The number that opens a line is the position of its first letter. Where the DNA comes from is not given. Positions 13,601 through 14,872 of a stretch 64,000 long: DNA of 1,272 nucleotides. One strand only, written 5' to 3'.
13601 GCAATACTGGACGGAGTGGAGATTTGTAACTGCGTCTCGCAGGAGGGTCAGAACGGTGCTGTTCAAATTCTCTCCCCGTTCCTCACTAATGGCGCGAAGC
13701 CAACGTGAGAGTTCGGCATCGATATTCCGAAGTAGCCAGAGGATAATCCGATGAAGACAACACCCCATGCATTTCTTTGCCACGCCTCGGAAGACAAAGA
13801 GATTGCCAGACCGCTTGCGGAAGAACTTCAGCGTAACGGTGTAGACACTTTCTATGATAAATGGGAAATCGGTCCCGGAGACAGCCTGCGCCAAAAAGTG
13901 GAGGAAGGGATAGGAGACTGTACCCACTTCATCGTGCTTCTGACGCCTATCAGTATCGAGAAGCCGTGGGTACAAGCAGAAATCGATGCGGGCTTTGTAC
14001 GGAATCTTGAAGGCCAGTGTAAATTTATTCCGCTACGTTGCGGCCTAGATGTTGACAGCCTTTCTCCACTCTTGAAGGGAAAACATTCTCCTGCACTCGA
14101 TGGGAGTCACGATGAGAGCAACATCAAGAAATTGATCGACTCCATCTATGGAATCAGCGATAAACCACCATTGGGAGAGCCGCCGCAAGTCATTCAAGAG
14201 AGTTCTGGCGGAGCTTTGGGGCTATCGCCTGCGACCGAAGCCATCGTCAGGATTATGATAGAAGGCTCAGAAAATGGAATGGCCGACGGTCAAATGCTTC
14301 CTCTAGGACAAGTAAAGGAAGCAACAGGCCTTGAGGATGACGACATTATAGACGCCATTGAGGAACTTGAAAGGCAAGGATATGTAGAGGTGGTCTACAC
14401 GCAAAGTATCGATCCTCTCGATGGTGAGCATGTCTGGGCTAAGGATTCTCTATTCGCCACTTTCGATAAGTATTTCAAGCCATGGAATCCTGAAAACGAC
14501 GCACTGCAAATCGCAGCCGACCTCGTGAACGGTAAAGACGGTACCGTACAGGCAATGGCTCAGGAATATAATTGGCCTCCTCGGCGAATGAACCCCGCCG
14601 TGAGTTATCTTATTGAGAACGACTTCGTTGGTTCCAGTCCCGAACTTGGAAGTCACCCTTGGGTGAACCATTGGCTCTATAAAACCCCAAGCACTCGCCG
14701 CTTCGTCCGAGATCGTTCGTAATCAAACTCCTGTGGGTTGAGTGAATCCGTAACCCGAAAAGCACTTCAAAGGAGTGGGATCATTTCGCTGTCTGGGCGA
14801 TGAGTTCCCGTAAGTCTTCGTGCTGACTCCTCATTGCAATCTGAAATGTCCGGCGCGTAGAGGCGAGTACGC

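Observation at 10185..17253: Mosaic AT-richer defence island between a start-less brnT and an outer-membrane protein gene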

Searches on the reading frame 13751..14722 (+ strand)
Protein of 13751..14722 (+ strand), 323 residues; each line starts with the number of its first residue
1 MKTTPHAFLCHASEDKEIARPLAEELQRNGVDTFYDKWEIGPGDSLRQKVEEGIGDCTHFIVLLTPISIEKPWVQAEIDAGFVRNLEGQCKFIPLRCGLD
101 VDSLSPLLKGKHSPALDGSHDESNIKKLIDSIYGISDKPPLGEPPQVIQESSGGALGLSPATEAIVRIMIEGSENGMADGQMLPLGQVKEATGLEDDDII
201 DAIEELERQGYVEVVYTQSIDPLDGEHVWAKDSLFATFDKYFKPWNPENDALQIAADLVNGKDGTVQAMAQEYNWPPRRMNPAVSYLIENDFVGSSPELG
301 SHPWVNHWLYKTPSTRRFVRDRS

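Call 5: search_protein_families(library=pfam, proteins=[window:13751-14722:+], max_evalue=0.01)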
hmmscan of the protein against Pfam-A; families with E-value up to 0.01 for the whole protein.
window:13751-14722:+ (323 aa): 2 families
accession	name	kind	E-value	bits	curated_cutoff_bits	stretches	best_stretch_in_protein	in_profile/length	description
PF13676.11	TIR_2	-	9.6e-25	87.9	28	1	8-129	2-122/122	TIR domain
PF01582.25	TIR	-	1.4e-06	28.7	21.3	1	14-100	13-99/179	TIR domain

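Call 6: search_protein_families(library=padloc, proteins=[window:13751-14722:+], max_evalue=0.01)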
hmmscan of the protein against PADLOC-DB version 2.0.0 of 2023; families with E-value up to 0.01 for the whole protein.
window:13751-14722:+ (323 aa): 14 families
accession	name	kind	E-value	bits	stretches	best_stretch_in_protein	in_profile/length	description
PDLC05062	PDC-S66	-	1.1e-22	78.8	1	8-96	152-241/282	-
PDLC03957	bSEFIR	-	5.2e-14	50.9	1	12-165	48-212/412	-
PDLC00417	ThsB1|ThsB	-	1.7e-11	42.2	1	7-92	169-255/303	TIR-like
PDLC02962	RT-TIR_XII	-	5.6e-10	36.7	1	6-86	347-428/478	single gene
PDLC02421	Aga_TIR-PNTD1-PNTD2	-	3.8e-07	27.6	1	8-96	7-99/430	Class I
PDLC02012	SAVED5--SAVED_TIR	-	9.3e-07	26.3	1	6-79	15-89/404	-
PDLC02961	RT-TIR_XII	-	1.9e-06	25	1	6-102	349-440/475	single gene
PDLC02403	Aga_TIR-PNTD1-PNTD2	-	1.5e-05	22.3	1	8-81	6-81/443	Class I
PDLC00424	ThsB1|ThsB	-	1.9e-05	22.6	1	7-72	104-170/234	TIR-like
PDLC03015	TIR-NLR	-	0.00013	18.8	1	7-80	4-76/824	-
PDLC00419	ThsB1|ThsB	-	0.00024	19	1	4-78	27-105/165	TIR-like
PDLC00436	ThsB1|ThsB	-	0.00034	18.2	1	5-80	36-115/183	TIR-like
PDLC02416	Aga_REase-TIR-PNTD1-PNTD2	-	0.0021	14.8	1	10-96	161-245/572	Class I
PDLC00434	ThsB1|ThsB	-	0.007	13.5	0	13-80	148-215/396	TIR-like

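Call 11: find_homologous_proteins(query=window:13751-14722:+)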
Query window:13751-14722:+ (323 aa): 417 proteins with E <= 0.001 among 2356 candidates; the best 120 are listed.
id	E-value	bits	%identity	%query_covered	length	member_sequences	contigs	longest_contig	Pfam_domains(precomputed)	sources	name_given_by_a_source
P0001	3.6e-219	745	100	100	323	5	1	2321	PF01582.26,PF13676.12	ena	-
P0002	2.3e-190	650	86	100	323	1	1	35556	PF01582.26,PF13676.12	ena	-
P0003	1.1e-175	602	81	100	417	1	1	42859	PF01582.26,PF13676.12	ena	-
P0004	1.5e-172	591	80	100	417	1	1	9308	PF01582.26,PF13676.12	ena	-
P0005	6.5e-166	570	76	100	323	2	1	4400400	PF01582.26,PF13676.12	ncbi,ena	-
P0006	1.2e-164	565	77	100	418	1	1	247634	PF01582.26,PF13676.12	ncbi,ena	-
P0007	4.8e-164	563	76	100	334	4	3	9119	PF01582.26,PF13676.12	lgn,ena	-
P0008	7.5e-160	550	76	99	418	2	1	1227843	PF01582.26,PF13676.12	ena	-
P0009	2.3e-155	535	75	99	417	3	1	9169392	PF01582.26,PF13676.12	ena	-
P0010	9.7e-152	523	70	100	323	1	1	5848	PF01582.26,PF13676.12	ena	-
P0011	2.0e-148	512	71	100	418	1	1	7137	PF01582.26,PF13676.12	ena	-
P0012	1.4e-146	506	68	100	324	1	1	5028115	PF13676.12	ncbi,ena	-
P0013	2.2e-146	505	69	100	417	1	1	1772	PF01582.26,PF13676.12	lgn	-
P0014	1.0e-145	503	71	100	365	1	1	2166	PF01582.26,PF13676.12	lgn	-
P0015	8.0e-145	500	68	100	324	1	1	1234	PF01582.26,PF13676.12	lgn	-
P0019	3.4e-112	393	56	100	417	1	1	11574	PF01582.26,PF13676.12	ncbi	-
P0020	4.9e-112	392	55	100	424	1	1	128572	PF01582.26,PF13676.12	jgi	jgi:hypothetical protein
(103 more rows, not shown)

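Call 15: find_encoding_contigs(protein=P0002, flank=10000, max_places=4)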
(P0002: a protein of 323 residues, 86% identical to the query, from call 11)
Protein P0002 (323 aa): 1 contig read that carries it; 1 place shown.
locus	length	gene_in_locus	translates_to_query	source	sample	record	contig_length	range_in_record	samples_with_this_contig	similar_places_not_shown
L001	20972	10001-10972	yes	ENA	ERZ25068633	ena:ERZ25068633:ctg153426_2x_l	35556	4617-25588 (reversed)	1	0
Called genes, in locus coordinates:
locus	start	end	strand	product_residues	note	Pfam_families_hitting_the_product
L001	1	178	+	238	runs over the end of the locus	PF01738:DLH, PF00326:Peptidase_S9 (faint), PF12146:Hydrolase_4 (faint), PF02230:Abhydrolase_2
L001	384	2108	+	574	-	PF02514:CobN-Mg_chel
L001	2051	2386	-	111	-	-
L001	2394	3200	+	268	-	PF02514:CobN-Mg_chel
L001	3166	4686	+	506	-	PF02514:CobN-Mg_chel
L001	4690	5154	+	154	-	PF01618:MotA_ExbB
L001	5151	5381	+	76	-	-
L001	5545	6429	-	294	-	PF00296:Bac_luciferase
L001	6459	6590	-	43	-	-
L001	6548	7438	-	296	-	PF00067:p450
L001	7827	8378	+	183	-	PF02627:CMD (weak)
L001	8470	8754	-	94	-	PF10049:DUF2283 (weak)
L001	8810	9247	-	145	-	PF01609:DDE_Tnp_1, PF13586:DDE_Tnp_1_2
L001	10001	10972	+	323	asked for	PF01582:TIR, PF13676:TIR_2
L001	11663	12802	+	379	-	PF01381:HTH_3, PF12844:HTH_19 (faint), PF13443:HTH_26 (weak), PF13560:HTH_31, PF06114:Peptidase_M78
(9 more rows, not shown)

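Call 25: search_protein_families(library=ncbifam, proteins=[window:13751-14722:+], max_evalue=0.1)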
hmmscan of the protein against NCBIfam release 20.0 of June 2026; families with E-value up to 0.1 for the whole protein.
window:13751-14722:+ (323 aa): 3 families
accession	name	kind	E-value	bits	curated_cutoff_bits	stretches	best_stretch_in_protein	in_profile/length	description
NF042941.1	Retron_TIR_antiphage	equivalog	3.2e-21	75.7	600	1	7-112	342-451/464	TIR domain-containing anti-phage reverse transcriptase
NF058526.1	Thoeris_type3_ThcB4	equivalog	1.8e-06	27.1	220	1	13-80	137-204/375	Thoeris type III anti-phage system protein ThcB4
NF040588.1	FxsC_Nterm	equivalog_domain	0.099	12.6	130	0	31-80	46-94/182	TIR-like protein FxsC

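Call 42: find_encoding_contigs(protein=P0005, flank=6000, max_places=3)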
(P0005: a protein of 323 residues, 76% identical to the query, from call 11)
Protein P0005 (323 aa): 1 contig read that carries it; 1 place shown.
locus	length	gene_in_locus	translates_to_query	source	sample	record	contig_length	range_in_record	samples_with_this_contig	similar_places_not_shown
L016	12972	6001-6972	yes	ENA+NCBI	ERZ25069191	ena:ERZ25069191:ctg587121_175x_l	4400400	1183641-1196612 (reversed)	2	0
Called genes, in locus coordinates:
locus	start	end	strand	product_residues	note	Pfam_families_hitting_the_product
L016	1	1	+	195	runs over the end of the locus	PF02525:Flavodoxin_2, PF03358:FMN_red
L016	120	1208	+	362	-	PF02558:ApbA, PF08546:ApbA_C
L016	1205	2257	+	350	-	PF08240:ADH_N, PF00107:ADH_zinc_N, PF13602:ADH_zinc_N_2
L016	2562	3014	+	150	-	PF00515:TPR_1 (faint), PF07719:TPR_2 (faint), PF13424:TPR_12 (faint), PF13432:TPR_16 (weak), PF14559:TPR_19, PF21033:RMD1-3 (faint), PF13414:TPR_11 (weak)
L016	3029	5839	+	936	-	PF20464:MmeI_N, PF20465:MmeI_hel, PF20473:MmeI_Mtase, PF20466:MmeI_TRD, PF20467:MmeI_C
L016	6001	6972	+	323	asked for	PF01582:TIR, PF13676:TIR_2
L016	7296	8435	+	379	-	PF01381:HTH_3, PF12844:HTH_19 (faint), PF13443:HTH_26 (weak), PF13560:HTH_31, PF06114:Peptidase_M78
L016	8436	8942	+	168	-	-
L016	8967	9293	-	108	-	-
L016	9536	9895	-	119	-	-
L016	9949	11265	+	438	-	PF05195:AMP_N, PF00557:Peptidase_M24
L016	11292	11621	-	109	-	PF09626:DHC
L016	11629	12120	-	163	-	PF01242:PTPS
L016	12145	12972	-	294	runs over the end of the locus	-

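Call 43: find_encoding_contigs(protein=P0006, flank=6000, max_places=3)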
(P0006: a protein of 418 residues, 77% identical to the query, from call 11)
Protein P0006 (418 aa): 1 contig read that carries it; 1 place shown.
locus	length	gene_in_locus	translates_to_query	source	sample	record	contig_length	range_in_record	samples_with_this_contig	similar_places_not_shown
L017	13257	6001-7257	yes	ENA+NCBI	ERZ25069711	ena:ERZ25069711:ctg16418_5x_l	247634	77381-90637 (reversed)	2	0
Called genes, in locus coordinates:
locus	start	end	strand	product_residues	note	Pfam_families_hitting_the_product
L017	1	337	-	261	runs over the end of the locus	PF00378:ECH_1, PF16113:ECH_2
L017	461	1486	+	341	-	PF00296:Bac_luciferase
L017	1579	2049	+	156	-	PF01527:HTH_Tnp_1 (weak), PF13384:HTH_23, PF13551:HTH_29, PF13565:HTH_32 (weak)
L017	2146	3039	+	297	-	PF12706:Lactamase_B_2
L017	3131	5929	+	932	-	PF20464:MmeI_N, PF20465:MmeI_hel, PF20473:MmeI_Mtase, PF20466:MmeI_TRD, PF20467:MmeI_C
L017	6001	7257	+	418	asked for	PF01582:TIR, PF13676:TIR_2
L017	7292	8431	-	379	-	PF05990:DUF900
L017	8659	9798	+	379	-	PF01381:HTH_3, PF13443:HTH_26 (weak), PF13560:HTH_31, PF06114:Peptidase_M78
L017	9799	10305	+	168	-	PF01850:PIN (weak)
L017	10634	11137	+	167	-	PF02566:OsmC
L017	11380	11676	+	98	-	-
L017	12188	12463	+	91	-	-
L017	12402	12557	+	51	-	-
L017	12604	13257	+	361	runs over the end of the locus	PF00561:Abhydrolase_1, PF12146:Hydrolase_4 (faint), PF11339:DUF3141 (weak)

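Call 44: find_encoding_contigs(protein=P0009, flank=6000, max_places=3)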
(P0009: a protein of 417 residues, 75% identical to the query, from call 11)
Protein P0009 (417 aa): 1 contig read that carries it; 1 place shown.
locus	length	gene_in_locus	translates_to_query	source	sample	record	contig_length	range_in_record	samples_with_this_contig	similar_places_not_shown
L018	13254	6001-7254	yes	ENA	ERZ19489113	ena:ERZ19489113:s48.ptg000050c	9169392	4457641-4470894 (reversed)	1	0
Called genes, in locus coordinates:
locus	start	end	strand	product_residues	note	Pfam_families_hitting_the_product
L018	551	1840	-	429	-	PF05977:MFS_3, PF07690:MFS_1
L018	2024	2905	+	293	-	PF00296:Bac_luciferase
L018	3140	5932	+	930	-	PF20464:MmeI_N, PF20465:MmeI_hel, PF20473:MmeI_Mtase, PF20466:MmeI_TRD, PF20467:MmeI_C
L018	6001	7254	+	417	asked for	PF01582:TIR (weak), PF13676:TIR_2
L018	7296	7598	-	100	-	-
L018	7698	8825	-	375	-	PF05222:AlaDh_PNT_N, PF01262:AlaDh_PNT_C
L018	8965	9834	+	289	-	PF00763:THF_DHG_CYH, PF02882:THF_DHG_CYH_C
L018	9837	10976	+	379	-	PF01571:GCV_T, PF08669:GCV_T_C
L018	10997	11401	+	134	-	PF01597:GCV_H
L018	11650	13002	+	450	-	PF02347:GDC-P, PF00266:Aminotran_5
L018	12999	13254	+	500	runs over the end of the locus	PF02347:GDC-P, PF21478:GcvP2_C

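Call 47: find_related_loci(query=A2, collection=metagenome_contigs, flank=6000)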
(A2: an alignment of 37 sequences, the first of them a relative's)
Query A2 (417 aa) in metagenome_contigs; peptide patterns used: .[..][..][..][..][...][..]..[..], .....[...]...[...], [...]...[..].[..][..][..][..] (x = any residue, [..] = any of these).
600 stretches matched a pattern (row limit reached: there are more); 391 encode a relative of the query (tblastn E <= 1e-3); the best 80 are kept; 80 distinct loci.
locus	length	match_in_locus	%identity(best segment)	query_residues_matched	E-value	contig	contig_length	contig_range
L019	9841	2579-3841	52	1-416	2e-134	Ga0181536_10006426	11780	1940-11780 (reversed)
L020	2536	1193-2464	51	1-417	6e-142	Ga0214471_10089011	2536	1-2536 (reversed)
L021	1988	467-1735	50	1-417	9e-139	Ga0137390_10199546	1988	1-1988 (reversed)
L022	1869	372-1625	51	1-417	5e-135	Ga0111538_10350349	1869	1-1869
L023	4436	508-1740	48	1-414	2e-127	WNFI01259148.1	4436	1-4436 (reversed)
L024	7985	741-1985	49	4-417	4e-123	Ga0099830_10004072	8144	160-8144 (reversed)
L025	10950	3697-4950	48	4-417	1e-120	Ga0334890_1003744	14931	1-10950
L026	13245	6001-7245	47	1-417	2e-118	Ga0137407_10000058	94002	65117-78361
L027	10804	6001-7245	47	1-417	2e-118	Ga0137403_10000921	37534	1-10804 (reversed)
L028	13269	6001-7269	46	1-417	2e-111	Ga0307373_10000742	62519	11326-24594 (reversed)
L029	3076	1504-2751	44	3-417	2e-107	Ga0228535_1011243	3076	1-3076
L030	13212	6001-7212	42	2-417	2e-102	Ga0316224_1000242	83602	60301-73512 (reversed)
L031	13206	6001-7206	41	3-417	1e-100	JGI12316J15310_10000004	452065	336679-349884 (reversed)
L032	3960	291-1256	50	95-417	1e-101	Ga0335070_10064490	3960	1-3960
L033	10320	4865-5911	49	65-416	8e-99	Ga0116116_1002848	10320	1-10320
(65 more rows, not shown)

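Call 57: predict_structure(alignment_id=A2)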
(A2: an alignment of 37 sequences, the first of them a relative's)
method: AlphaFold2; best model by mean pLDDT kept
length: 417 residues; sequences in the alignment: 37
mean_pLDDT: 82.3   pTM: 0.49
mean pLDDT of the five models: 82.3, 81.8, 81.5, 80.1, 78.4
residues with pLDDT >= 90: 130; 70-90: 231; 50-70: 43; < 50: 13
segments of 3 or more residues with pLDDT < 50: 84-94
pLDDT, mean of each block of 10 residues (from residue 1): 83 77 81 87 82 80 81 84 47 59 84 86 80 58 67 88 78 75 84 86 83 73 79 60 77 93 93 86 90 93 92 66 94 95 97 94 96 96 94 78 95 91
secondary structure, 60 per line:
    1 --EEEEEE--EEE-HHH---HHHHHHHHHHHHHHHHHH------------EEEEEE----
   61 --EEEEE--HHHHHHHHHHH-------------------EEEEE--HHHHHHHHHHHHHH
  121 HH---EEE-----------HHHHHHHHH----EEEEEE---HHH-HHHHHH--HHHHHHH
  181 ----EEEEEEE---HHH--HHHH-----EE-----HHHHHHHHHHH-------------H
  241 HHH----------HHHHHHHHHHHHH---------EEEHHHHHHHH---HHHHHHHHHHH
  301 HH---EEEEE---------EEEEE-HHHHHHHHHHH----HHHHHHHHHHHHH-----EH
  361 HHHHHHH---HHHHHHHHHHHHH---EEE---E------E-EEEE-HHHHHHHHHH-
elements in order: E3-8 E11-13 H21-38 E51-56 E63-67 H70-80 E100-104 H107-122 E126-128 H140-148 E153-158 H166-171 H174-180 E185-191 H200-203 H216-226 H240-243 H254-266 E276-278 H279-286 H290-302 E306-310 E320-324 H326-336 H341-353 H360-367 H371-383 E387-389 E402-405 H407-416

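Call 60: fold_search(model_id=the predicted structure, library=pdb)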
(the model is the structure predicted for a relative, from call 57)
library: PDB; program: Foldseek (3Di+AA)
matches with E <= 10: 1528; with E <= 0.001: 76
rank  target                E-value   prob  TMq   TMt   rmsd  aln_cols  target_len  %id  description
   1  7uxu_A                2.4e-07  1.00  0.26  0.71   4.0       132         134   35  CryoEM structure of the TIR domain from AbTir in complex with 3AD (released 2022-09-07)
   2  4lzp_C                3.6e-07  1.00  0.26  0.58  13.0       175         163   23  Structure of the TIR domain of the immunosuppressor BtpA from Brucella (released 2013-11-06)
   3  7uxr_A                9.2e-07  1.00  0.26  0.70   3.6       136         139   30  Crystal structure of the BtTir TIR domain (released 2022-09-07)
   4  8g83_B                9.8e-07  1.00  0.26  0.69   3.6       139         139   33  Structure of NAD+ consuming protein Acinetobacter baumannii TIR domain (released 2023-10-11)
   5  7uwg_C                1.6e-06  1.00  0.27  0.74   3.3       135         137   36  The crystal structure of the TIR domain-containing protein from Acinetobacter baumannii (AbTir) (released 2022-09-07)
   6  3h16_D                2.1e-06  1.00  0.26  0.73   3.5       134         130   25  Crystal structure of a bacteria TIR domain, PdTIR from Paracoccus denitrificans (released 2009-06-16)
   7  4lzp_D                2.2e-06  1.00  0.26  0.73   3.7       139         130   26  Structure of the TIR domain of the immunosuppressor BtpA from Brucella (released 2013-11-06)
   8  4c7m_B                2.5e-06  1.00  0.26  0.74   3.5       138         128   26  The crystal structure of TcpB or BtpA TIR domain (released 2013-12-04)
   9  7uwg_A                2.8e-06  1.00  0.27  0.72   3.6       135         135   36  The crystal structure of the TIR domain-containing protein from Acinetobacter baumannii (AbTir) (released 2022-09-07)
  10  4lqc_A                3.0e-06  1.00  0.26  0.73   3.2       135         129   26  The crystal structures of the Brucella protein TcpB and the TLR adaptor protein TIRAP show structural differences in m (released 2013-12-04)
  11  3h16_C                3.2e-06  1.00  0.26  0.76   3.1       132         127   27  Crystal structure of a bacteria TIR domain, PdTIR from Paracoccus denitrificans (released 2009-06-16)
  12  3h16_B                3.8e-06  1.00  0.27  0.73   3.5       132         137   28  Crystal structure of a bacteria TIR domain, PdTIR from Paracoccus denitrificans (released 2009-06-16)
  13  4c7m_A                4.2e-06  1.00  0.26  0.70   3.9       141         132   26  The crystal structure of TcpB or BtpA TIR domain (released 2013-12-04)
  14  8g83_A                4.8e-06  1.00  0.27  0.71   3.3       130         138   35  Structure of NAD+ consuming protein Acinetobacter baumannii TIR domain (released 2023-10-11)
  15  7uxr_B                5.4e-06  1.00  0.26  0.70   3.3       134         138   30  Crystal structure of the BtTir TIR domain (released 2022-09-07)
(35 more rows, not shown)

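Call 66: find_encoding_contigs(protein=P0003, flank=6000, max_places=2)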
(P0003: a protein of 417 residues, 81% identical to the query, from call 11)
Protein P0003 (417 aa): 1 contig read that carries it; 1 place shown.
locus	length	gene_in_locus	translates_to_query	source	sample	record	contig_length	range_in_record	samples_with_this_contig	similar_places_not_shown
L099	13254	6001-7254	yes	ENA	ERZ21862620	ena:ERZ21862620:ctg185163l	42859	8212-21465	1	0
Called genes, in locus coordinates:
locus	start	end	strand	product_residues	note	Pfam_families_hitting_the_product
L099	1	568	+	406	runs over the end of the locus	PF04909:Amidohydro_2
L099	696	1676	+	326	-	PF00296:Bac_luciferase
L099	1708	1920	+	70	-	-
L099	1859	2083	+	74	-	PF08241:Methyltransf_11 (weak), PF13649:Methyltransf_25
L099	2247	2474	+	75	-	-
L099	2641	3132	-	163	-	PF07883:Cupin_2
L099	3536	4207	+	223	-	PF20465:MmeI_hel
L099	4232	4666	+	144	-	PF20473:MmeI_Mtase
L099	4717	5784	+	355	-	PF20473:MmeI_Mtase, PF20466:MmeI_TRD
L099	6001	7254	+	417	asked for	PF01582:TIR, PF13676:TIR_2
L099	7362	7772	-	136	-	PF01850:PIN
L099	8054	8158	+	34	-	-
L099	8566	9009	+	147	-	PF01042:Ribonuc_L-PSP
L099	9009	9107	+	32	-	-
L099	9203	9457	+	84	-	-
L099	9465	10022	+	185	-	-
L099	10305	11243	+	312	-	PF01522:Polysacc_deac_1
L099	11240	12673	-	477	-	PF01425:Amidase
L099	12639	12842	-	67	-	-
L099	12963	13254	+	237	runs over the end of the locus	PF01738:DLH, PF00326:Peptidase_S9 (faint), PF02230:Abhydrolase_2, PF12740:PETase (weak)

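Call 67: find_encoding_contigs(protein=P0008, flank=6000, max_places=2)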
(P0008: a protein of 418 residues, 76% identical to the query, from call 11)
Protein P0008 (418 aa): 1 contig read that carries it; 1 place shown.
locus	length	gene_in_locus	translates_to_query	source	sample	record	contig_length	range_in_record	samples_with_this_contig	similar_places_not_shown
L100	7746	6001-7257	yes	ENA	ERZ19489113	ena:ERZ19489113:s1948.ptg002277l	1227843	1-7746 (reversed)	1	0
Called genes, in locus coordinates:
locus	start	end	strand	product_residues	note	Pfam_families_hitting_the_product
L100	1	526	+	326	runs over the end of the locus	PF00892:EamA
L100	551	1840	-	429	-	PF05977:MFS_3, PF07690:MFS_1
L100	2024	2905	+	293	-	PF00296:Bac_luciferase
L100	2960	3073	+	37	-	-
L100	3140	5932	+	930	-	PF20464:MmeI_N, PF20465:MmeI_hel, PF20473:MmeI_Mtase, PF20466:MmeI_TRD, PF20467:MmeI_C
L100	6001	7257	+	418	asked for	PF01582:TIR (weak), PF13676:TIR_2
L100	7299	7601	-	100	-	-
